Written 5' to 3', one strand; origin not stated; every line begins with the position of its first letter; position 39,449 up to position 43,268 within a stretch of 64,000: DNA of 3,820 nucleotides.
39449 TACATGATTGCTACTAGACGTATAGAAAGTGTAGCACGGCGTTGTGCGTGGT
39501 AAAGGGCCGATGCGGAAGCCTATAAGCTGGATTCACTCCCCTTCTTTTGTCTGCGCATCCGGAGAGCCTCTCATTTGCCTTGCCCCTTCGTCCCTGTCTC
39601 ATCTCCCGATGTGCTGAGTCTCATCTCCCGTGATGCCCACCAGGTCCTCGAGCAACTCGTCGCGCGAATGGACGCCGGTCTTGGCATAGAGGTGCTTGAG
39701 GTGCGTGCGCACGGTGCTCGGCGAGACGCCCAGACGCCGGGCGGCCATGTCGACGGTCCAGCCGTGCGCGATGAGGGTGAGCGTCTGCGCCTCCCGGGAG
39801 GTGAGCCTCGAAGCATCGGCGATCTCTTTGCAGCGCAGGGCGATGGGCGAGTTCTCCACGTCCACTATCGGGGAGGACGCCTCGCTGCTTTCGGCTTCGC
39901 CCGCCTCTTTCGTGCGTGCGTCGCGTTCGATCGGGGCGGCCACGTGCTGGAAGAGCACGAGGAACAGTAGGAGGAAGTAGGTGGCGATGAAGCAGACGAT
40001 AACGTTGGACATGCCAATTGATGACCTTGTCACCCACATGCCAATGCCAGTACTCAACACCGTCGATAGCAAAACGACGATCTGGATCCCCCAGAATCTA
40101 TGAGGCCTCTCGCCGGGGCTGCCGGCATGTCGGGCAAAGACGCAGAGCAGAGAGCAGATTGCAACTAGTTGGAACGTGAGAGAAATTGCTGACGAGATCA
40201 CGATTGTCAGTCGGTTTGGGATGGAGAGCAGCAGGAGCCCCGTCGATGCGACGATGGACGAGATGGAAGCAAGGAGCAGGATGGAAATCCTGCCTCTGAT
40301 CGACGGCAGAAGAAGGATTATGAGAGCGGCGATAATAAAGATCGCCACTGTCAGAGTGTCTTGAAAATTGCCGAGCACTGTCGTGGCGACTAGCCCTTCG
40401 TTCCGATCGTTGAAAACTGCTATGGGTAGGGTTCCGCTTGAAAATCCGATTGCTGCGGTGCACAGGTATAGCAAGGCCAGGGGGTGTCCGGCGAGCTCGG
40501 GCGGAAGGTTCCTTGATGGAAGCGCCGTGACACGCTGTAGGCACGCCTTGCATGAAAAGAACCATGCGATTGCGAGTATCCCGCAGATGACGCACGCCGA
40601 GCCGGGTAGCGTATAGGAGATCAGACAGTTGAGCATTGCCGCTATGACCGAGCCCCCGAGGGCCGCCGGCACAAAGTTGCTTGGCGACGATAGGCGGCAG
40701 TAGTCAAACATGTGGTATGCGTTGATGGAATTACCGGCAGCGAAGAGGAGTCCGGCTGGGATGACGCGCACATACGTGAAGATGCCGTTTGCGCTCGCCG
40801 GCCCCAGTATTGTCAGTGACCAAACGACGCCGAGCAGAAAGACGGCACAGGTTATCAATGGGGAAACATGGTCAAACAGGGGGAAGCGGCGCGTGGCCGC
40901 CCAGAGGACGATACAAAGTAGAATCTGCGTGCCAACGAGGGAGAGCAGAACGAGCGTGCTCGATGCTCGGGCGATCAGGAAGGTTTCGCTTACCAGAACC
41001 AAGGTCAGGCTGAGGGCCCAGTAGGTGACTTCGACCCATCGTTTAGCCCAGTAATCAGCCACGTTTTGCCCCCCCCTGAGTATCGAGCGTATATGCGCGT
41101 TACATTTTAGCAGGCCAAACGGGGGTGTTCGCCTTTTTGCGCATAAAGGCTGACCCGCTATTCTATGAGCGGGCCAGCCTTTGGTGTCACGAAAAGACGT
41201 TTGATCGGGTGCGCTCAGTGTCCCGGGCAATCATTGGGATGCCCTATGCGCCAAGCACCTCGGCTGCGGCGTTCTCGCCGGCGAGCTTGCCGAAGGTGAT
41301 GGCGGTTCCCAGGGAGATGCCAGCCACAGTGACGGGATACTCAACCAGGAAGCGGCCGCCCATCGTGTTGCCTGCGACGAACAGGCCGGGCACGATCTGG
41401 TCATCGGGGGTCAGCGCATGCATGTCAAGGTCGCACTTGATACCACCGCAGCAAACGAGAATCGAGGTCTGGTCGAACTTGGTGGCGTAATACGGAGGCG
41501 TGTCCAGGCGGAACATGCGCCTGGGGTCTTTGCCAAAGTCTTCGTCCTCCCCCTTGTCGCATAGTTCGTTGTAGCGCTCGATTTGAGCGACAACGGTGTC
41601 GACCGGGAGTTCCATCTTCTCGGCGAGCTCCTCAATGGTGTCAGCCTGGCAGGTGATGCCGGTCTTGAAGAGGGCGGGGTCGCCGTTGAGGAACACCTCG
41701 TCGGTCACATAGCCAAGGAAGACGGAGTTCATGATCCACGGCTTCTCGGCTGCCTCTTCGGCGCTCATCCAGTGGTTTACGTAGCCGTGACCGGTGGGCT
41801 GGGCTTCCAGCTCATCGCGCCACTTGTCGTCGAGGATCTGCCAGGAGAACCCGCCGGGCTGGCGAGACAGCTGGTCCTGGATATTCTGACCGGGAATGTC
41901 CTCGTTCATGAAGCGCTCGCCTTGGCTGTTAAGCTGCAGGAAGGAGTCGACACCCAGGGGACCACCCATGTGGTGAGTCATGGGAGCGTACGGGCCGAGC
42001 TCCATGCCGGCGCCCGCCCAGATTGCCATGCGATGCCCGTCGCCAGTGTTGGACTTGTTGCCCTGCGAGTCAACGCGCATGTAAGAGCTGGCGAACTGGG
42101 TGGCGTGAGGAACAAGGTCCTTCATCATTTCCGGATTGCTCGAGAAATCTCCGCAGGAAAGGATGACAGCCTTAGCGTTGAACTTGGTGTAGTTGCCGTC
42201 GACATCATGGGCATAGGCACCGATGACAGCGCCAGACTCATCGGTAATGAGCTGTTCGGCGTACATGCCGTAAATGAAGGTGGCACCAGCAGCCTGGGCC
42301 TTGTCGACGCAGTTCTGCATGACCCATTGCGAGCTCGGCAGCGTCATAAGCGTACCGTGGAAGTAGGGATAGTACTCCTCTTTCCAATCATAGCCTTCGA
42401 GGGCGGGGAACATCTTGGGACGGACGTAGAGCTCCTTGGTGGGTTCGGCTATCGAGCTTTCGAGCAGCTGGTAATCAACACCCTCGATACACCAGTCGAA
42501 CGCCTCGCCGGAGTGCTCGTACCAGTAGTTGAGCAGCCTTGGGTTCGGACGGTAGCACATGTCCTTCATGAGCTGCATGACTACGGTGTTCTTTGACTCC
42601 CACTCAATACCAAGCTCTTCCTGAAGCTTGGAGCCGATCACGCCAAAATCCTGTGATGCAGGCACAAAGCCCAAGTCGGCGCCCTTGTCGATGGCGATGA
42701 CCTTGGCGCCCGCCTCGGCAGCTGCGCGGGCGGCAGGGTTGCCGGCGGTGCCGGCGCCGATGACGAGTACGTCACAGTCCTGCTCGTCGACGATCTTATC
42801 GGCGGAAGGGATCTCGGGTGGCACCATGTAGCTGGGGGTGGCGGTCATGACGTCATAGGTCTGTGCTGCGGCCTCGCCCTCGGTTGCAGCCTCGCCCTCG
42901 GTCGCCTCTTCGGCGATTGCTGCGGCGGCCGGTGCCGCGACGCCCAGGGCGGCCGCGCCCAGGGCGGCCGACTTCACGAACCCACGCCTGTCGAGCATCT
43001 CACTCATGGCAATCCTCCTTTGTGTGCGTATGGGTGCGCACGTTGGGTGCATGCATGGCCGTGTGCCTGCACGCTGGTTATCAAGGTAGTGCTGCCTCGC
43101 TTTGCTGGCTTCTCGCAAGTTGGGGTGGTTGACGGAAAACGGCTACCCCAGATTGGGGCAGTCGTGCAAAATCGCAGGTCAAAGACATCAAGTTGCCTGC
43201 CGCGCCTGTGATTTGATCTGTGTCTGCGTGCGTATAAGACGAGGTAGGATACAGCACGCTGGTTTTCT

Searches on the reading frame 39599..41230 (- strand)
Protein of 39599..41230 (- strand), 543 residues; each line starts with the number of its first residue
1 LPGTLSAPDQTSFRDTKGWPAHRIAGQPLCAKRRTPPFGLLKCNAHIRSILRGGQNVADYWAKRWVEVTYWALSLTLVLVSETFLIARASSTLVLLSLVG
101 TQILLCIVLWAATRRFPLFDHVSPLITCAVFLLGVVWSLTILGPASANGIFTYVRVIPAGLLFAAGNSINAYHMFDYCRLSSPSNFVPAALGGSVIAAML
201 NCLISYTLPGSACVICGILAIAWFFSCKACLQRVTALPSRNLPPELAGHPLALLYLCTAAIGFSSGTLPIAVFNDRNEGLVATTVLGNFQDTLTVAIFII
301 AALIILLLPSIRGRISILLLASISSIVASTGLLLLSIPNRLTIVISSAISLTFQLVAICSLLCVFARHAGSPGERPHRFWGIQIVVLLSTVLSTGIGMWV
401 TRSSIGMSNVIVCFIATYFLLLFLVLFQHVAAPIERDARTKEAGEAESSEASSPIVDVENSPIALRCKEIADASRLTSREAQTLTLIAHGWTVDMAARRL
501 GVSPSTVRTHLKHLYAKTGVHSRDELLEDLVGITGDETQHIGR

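Call 5: search_protein_families(library=pfam, proteins=[window:39599-41230:-], max_evalue=0.01)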
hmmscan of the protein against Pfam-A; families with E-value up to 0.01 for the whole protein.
window:39599-41230:- (543 aa): 6 families
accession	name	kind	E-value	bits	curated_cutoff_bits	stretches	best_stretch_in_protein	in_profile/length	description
PF00196.25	GerE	-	7.3e-12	45.2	23.5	1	475-526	2-53/57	Bacterial regulatory proteins, luxR family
PF13384.12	HTH_23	-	9.3e-06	25.7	24.6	1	479-519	6-45/50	Homeodomain-like domain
PF13551.12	HTH_29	-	1.5e-05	25.4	28.1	1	482-512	3-34/64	Winged helix-turn helix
PF08281.18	Sigma70_r4_2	-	4.2e-05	23.5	25.7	1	475-512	10-48/54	Sigma-70, region 4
PF13556.12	HTH_30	-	0.0015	18.7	27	1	485-524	7-46/59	PucR C-terminal helix-turn-helix domain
PF02954.25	HTH_8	-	0.0017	18.5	22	1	486-512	14-40/42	Bacterial regulatory protein, Fis family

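Call 68: search_protein_families(library=pfam, proteins=[window:39809-41230:-], max_evalue=10)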
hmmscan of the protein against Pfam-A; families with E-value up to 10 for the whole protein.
window:39809-41230:- (474 aa): 0 families

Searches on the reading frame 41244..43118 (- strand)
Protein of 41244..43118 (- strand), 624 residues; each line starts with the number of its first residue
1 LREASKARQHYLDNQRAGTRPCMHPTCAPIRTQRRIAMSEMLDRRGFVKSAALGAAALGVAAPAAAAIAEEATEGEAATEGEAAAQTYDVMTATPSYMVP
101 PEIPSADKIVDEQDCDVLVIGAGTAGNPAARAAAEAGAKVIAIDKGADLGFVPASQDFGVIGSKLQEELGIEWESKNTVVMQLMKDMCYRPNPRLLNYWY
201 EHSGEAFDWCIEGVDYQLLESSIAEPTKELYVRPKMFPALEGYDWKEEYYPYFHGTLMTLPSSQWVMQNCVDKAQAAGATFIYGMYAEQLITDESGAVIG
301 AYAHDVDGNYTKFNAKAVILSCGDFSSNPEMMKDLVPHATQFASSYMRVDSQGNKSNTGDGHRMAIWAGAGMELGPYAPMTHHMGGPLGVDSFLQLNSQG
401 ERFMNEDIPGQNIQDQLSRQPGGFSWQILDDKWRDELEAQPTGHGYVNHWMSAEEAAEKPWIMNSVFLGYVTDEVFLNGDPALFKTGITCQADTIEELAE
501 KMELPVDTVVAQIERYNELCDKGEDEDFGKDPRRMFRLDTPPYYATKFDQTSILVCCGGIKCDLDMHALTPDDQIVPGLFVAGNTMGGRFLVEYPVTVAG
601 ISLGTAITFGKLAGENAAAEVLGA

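Call 6: search_protein_families(library=pfam, proteins=[window:41244-43118:-], max_evalue=0.01)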
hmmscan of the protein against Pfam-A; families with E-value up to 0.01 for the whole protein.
window:41244-43118:- (624 aa): 9 families
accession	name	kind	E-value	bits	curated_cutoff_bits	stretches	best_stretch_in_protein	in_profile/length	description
PF00890.30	FAD_binding_2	-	6.1e-39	134.8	20.4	1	116-588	1-401/414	FAD binding domain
PF01266.30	DAO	-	8.3e-10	39.1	27.9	1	116-353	1-235/353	FAD dependent oxidoreductase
PF03486.20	HI0933_like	-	7.1e-06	26.1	50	1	116-150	2-36/244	HI0933-like protein Rossmann domain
PF12831.13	FAD_oxidored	-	1.1e-05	25.4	27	1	116-150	1-35/416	FAD dependent oxidoreductase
PF07992.20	Pyr_redox_2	-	2.9e-05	24.1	26.1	1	116-147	2-33/291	Pyridine nucleotide-disulphide oxidoreductase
PF01262.27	AlaDh_PNT_C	-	5.3e-05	23.2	23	1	113-146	27-60/214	Alanine dehydrogenase/PNT, C-terminal domain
PF01134.28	GIDA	-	0.00011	21.9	22.1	1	116-162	1-48/391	Glucose inhibited division protein A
PF13450.12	NAD_binding_8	-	0.00054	20.6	21.9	1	119-183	1-64/68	NAD(P)-binding Rossmann-like domain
PF00732.25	GMC_oxred_N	-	0.0051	17.1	23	0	269-329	132-195/218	GMC oxidoreductase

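Call 23: search_protein_families(library=ncbifam, proteins=[window:41244-43007:-], max_evalue=0.01)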
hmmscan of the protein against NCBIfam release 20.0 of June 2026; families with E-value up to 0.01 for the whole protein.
window:41244-43007:- (587 aa): 60 families (the best 25 are shown)
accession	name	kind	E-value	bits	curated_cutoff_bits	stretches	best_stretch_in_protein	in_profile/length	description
NF053717.1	VnlPnlRedVprA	equivalog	2.3e-46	158.6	600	2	229-581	133-479/481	vinyl phenol reductase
NF005510.0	PRK07121.1-3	subfamily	1.2e-41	143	481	2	76-395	21-342/492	FAD-binding protein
TIGR01813.1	flavo_cyto_c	subfamily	1.8e-41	142.3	285.45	2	229-578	132-444/444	flavocytochrome c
NF005511.0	PRK07121.1-4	equivalog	3.1e-39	134.9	466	3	451-583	407-542/553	FAD-binding protein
NF006130.0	PRK08274.1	equivalog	3.2e-38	131.7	369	2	452-584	322-462/467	FAD-dependent tricarballylate dehydrogenase TcuA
NF004789.0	PRK06134.1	subfamily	3.2e-33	115.1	747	3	448-582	422-569/581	FAD-dependent oxidoreductase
NF009473.0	PRK12835.1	subfamily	8e-33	113.7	837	2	251-583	237-569/585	FAD-binding protein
NF005508.0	PRK07121.1-1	equivalog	8.1e-32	110.4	537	2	65-397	7-349/497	FAD-binding protein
NF009478.0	PRK12844.1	equivalog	9.9e-32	110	789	1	236-582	219-550/559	3-ketosteroid-delta-1-dehydrogenase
NF005512.0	PRK07121.1-5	subfamily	1.2e-30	106.6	812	3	447-581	357-487/489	FAD-binding protein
NF005064.0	PRK06481.1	equivalog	1.1e-28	100.3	542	3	449-582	372-501/506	flavocytochrome c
NF005882.1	PRK07843.1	equivalog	3.9e-27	94.9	788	2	239-578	214-545/547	3-oxosteroid 1-dehydrogenase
NF009474.0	PRK12837.1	equivalog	6.2e-26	91.3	675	2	448-578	368-506/513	FAD-binding protein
NF009476.0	PRK12839.1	equivalog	7e-25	87.2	940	3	447-583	419-567/572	FAD-dependent oxidoreductase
NF009477.0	PRK12843.1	equivalog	1.6e-23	83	758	2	447-583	423-571/578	FAD-dependent oxidoreductase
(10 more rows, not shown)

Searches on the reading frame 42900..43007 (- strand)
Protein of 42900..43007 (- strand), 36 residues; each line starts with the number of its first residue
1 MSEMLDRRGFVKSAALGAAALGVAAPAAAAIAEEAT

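Call 51: search_protein_families(library=pfam, proteins=[window:42900-43007:-], max_evalue=10)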
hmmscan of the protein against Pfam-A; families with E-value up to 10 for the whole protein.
seq(36 aa): 2 families
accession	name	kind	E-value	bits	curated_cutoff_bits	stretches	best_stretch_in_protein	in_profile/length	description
PF10399.14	UCR_Fe-S_N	-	0.24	11.3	24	1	5-26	9-30/41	Ubiquitinol-cytochrome C reductase Fe-S subunit TAT signal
PF10518.14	TAT_signal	-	0.31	11.5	22.7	0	4-24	1-21/21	TAT (twin-arginine translocation) pathway signal sequence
